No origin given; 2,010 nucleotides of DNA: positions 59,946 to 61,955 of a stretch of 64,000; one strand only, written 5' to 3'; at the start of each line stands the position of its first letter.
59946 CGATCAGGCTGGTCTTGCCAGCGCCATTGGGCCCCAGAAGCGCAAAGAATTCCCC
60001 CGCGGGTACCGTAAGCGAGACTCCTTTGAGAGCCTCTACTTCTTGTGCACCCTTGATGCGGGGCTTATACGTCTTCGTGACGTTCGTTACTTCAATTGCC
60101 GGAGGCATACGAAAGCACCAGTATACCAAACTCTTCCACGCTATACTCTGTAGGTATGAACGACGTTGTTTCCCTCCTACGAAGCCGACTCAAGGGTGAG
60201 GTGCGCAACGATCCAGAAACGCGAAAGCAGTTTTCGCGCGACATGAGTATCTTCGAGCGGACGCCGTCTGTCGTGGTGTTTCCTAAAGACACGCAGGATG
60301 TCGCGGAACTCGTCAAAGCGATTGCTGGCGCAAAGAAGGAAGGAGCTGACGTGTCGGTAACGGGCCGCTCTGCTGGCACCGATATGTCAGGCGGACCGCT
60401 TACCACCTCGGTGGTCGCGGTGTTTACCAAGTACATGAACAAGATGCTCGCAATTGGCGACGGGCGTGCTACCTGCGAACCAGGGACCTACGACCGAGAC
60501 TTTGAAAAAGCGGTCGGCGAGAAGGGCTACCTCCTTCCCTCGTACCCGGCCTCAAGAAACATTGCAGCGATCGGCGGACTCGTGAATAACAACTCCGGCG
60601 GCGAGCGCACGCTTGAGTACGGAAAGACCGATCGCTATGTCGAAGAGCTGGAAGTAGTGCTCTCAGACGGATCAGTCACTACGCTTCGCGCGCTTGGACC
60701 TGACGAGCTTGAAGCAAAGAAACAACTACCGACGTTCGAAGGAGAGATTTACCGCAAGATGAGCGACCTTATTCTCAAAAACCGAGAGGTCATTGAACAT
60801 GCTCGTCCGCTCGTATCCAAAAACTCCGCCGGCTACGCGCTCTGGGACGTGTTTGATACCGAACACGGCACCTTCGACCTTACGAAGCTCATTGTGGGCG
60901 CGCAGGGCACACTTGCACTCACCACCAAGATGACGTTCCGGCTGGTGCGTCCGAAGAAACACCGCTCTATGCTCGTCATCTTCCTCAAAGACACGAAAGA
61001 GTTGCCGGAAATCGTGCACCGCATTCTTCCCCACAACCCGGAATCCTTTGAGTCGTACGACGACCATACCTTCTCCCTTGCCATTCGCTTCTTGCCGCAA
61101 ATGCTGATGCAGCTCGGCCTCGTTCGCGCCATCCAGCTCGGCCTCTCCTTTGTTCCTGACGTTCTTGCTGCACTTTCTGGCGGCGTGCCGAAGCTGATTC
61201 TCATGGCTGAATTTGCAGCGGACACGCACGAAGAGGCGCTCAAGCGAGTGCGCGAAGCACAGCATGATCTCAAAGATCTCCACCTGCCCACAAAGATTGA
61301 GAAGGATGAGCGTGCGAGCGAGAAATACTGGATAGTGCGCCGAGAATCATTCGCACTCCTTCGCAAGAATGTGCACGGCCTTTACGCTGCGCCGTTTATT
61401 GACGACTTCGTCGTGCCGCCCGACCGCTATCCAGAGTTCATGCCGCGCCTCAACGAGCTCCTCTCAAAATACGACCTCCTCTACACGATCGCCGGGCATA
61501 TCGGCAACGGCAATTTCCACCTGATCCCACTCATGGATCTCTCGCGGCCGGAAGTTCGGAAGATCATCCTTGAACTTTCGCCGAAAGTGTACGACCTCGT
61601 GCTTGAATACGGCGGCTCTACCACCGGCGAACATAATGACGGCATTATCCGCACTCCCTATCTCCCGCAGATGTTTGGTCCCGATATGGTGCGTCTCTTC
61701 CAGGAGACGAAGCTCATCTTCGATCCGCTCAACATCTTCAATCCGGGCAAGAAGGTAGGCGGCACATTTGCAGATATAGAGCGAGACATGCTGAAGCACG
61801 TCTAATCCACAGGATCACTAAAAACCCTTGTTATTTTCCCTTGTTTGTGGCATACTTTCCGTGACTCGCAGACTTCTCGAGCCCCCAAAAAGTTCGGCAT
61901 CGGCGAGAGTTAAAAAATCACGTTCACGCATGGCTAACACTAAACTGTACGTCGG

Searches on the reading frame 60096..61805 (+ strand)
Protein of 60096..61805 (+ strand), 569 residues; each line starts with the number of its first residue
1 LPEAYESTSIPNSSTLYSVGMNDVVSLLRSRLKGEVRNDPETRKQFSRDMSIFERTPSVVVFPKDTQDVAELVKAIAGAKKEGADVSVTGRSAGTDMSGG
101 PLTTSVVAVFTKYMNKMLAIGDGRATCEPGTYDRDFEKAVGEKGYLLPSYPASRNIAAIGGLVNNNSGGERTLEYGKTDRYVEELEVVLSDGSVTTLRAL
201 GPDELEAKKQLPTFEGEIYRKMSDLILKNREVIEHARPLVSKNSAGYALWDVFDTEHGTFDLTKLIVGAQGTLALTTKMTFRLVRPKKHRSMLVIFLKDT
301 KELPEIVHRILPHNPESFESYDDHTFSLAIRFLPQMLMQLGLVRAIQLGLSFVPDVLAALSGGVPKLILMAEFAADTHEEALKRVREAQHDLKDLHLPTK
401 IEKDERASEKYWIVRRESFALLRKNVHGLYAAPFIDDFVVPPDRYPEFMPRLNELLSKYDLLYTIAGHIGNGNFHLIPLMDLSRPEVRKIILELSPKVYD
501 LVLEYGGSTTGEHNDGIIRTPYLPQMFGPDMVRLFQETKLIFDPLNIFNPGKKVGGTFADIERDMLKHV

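Call 82: search_protein_families(library=pfam, proteins=[window:60096-61805:+], max_evalue=0.00001)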
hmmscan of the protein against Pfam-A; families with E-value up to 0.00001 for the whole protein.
window:60096-61805:+ (569 aa): 2 families
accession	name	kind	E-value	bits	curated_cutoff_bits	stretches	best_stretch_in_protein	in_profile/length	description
PF02913.24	FAD-oxidase_C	-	2.3e-42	145.9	21.2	1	288-552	3-247/248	FAD linked oxidases, C-terminal domain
PF01565.28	FAD_binding_4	-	3.5e-26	92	26.4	1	57-197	1-138/139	FAD binding domain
